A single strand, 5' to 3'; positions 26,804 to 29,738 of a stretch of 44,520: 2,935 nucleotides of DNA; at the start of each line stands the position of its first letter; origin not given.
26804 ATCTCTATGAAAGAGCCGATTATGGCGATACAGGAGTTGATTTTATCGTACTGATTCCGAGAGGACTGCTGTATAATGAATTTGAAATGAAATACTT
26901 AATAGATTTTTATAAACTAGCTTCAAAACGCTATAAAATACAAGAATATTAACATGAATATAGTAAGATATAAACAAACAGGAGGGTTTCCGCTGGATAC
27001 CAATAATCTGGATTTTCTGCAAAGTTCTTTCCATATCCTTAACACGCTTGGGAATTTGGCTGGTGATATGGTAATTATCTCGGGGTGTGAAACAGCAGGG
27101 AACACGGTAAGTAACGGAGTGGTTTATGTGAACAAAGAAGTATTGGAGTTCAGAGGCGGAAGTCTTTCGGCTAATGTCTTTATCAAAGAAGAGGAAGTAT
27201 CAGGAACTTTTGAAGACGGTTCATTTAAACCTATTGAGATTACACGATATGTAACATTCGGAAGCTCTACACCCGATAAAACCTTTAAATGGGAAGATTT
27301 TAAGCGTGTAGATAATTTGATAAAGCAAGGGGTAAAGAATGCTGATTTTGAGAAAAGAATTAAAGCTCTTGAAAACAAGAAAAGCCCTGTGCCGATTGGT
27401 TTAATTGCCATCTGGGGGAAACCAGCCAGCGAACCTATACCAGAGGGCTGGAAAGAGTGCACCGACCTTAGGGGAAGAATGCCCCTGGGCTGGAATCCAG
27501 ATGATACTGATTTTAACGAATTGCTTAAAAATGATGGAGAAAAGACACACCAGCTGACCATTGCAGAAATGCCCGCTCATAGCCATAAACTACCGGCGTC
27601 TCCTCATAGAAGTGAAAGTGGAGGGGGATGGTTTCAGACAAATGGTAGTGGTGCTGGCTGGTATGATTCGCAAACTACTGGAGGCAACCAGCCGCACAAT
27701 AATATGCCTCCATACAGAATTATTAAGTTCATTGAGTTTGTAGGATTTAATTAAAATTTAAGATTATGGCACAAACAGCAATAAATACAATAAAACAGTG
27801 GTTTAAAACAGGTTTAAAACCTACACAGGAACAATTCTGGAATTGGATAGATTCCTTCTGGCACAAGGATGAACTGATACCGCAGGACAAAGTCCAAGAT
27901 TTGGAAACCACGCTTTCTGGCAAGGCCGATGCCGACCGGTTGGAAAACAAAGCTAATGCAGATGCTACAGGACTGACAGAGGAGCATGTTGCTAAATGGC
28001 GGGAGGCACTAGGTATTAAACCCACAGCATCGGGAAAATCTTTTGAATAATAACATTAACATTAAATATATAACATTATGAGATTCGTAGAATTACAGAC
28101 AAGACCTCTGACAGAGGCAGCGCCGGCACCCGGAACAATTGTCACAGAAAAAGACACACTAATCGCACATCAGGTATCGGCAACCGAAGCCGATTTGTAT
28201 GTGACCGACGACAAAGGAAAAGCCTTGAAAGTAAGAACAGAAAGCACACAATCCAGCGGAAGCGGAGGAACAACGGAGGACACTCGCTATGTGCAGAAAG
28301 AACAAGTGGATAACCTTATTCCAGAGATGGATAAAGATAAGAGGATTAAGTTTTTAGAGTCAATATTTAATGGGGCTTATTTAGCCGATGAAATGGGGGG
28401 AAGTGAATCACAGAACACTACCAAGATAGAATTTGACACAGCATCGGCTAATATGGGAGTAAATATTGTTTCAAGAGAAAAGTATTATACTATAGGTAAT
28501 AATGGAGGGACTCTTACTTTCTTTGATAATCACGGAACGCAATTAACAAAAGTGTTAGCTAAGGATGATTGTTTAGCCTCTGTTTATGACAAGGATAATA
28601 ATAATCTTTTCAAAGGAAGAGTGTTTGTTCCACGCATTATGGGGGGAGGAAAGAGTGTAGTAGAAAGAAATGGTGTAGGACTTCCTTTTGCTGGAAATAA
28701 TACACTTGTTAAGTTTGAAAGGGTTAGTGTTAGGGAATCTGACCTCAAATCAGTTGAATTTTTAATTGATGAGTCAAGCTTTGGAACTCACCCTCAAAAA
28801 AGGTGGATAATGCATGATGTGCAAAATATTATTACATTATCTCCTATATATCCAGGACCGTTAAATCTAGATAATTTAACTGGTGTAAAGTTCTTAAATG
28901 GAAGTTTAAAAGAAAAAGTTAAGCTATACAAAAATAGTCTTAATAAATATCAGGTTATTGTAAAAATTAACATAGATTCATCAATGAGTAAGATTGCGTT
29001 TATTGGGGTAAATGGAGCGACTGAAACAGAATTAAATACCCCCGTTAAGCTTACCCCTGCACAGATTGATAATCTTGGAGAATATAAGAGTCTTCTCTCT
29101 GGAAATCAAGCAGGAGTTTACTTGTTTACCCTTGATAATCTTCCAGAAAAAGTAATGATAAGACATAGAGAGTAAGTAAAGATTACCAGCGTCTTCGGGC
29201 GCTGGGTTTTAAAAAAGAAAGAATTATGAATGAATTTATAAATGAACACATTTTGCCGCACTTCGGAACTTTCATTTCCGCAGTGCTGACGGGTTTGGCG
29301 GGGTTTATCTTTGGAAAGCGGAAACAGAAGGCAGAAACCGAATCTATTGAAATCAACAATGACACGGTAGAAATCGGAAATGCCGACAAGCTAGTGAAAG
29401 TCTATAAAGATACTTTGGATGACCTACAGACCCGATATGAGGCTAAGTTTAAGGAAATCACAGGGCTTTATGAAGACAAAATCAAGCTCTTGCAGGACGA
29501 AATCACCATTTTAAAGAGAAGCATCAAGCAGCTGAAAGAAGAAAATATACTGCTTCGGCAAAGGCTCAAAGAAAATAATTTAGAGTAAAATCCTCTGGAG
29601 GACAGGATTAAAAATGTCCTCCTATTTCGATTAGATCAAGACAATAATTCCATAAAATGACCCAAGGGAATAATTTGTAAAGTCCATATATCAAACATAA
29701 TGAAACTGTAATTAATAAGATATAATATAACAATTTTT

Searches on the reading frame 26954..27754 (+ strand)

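Call 15: search_protein_families(library=phrogs, proteins=[window:26954-27754:+], max_evalue=0.001)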
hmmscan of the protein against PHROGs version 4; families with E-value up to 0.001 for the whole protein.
window:26954-27754:+ (266 aa): 6 families
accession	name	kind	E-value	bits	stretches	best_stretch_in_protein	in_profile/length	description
phrog_5795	-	tail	6.1e-23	82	1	11-264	274-543/968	tail protein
phrog_9116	-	tail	1.6e-14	54.5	1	170-264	112-212/455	tail protein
phrog_8763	-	tail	4.2e-11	42.7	1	162-265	608-750/1024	tail protein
phrog_24267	-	unknown function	1.7e-10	42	1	173-255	171-257/266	-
phrog_8469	-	tail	5.7e-09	36.7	1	160-218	142-202/303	tail fiber protein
phrog_1800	-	tail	0.00019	21.5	1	104-170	349-411/545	tail collar fiber protein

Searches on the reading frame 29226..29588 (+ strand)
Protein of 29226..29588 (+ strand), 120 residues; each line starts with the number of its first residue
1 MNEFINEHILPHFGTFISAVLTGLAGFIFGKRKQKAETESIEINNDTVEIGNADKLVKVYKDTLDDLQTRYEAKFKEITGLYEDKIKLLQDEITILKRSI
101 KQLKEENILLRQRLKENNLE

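Call 15: search_protein_families(library=phrogs, proteins=[window:29226-29588:+], max_evalue=0.001)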
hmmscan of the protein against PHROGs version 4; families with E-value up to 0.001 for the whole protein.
window:29226-29588:+ (120 aa): 1 family
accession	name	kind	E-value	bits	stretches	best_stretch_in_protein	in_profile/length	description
phrog_2658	-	other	0.0008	20.7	0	16-113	11-116/126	hol-like chemotaxis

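Call 98: find_encoding_contigs(protein=window:29226-29588:+, flank=6000, max_places=10)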
Protein window:29226-29588:+ (120 aa): 16 contigs read that carry it; 10 places shown.
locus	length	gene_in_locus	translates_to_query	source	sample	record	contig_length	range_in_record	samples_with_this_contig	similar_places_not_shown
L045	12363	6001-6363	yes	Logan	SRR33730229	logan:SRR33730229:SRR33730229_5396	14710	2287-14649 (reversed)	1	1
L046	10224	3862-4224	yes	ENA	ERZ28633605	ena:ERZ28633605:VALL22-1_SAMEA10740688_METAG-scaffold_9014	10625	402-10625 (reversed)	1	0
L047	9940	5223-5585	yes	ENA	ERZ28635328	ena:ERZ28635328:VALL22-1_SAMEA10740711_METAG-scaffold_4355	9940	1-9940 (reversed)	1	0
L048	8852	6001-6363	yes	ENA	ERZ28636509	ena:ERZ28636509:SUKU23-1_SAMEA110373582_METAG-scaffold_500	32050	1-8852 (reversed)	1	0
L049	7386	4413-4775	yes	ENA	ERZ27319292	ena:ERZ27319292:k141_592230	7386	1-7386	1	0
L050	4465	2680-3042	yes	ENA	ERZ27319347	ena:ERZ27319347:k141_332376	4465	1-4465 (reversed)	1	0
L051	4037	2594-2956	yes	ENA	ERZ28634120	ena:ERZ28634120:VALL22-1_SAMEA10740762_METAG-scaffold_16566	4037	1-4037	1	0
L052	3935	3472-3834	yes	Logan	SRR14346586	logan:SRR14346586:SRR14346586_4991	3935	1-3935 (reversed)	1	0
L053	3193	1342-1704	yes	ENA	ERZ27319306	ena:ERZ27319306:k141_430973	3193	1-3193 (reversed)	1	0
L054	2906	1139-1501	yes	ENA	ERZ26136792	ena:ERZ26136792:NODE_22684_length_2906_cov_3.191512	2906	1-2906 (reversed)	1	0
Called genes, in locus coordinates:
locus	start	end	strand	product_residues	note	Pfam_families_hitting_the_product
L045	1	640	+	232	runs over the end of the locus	?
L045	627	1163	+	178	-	-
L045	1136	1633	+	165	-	-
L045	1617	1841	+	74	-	-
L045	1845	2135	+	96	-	-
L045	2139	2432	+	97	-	-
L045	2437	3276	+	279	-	-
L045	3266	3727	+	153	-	-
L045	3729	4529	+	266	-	PF21939:Gp10_C (weak)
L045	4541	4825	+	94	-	-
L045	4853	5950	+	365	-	-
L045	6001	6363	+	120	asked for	-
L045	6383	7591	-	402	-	-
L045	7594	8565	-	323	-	PF04245:NA37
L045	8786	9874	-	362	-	PF04166:PdxA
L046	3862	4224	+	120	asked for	-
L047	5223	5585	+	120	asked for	-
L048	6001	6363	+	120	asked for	-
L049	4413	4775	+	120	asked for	-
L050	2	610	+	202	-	?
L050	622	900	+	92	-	-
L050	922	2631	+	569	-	-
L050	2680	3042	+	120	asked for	-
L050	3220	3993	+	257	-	PF02086:MethyltransfD12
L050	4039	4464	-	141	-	?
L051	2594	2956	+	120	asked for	-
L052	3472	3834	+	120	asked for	-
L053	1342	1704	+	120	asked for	-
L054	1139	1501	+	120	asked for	-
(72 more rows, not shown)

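Call 103: search_protein_families(library=pfam, proteins=[window:29226-29588:+, L050:3220-3993:+], max_evalue=0.01)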
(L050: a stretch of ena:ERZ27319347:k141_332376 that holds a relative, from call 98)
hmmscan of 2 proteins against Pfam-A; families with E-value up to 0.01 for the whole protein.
window:29226-29588:+ (120 aa): 3 families
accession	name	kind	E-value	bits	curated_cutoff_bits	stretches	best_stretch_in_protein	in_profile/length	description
PF22216.1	Sas-6_C_CC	-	0.0011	19.6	27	1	81-117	21-57/57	Spindle assembly abnormal protein 6 homolog, C-terminal coiled coil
PF18077.6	DUF5595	-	0.003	18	29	1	61-105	28-72/73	Domain of unknown function (DUF5595)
PF16342.10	DUF4972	-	0.0039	17.5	28.8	0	55-109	48-100/128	Domain of unknown function (DUF4972)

L050:3220-3993:+ (257 aa): 1 family
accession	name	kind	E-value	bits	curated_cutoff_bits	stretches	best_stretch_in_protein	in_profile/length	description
PF02086.21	MethyltransfD12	-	2.5e-26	93.4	22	1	11-230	1-244/253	D12 class N6 adenine-specific DNA methyltransferase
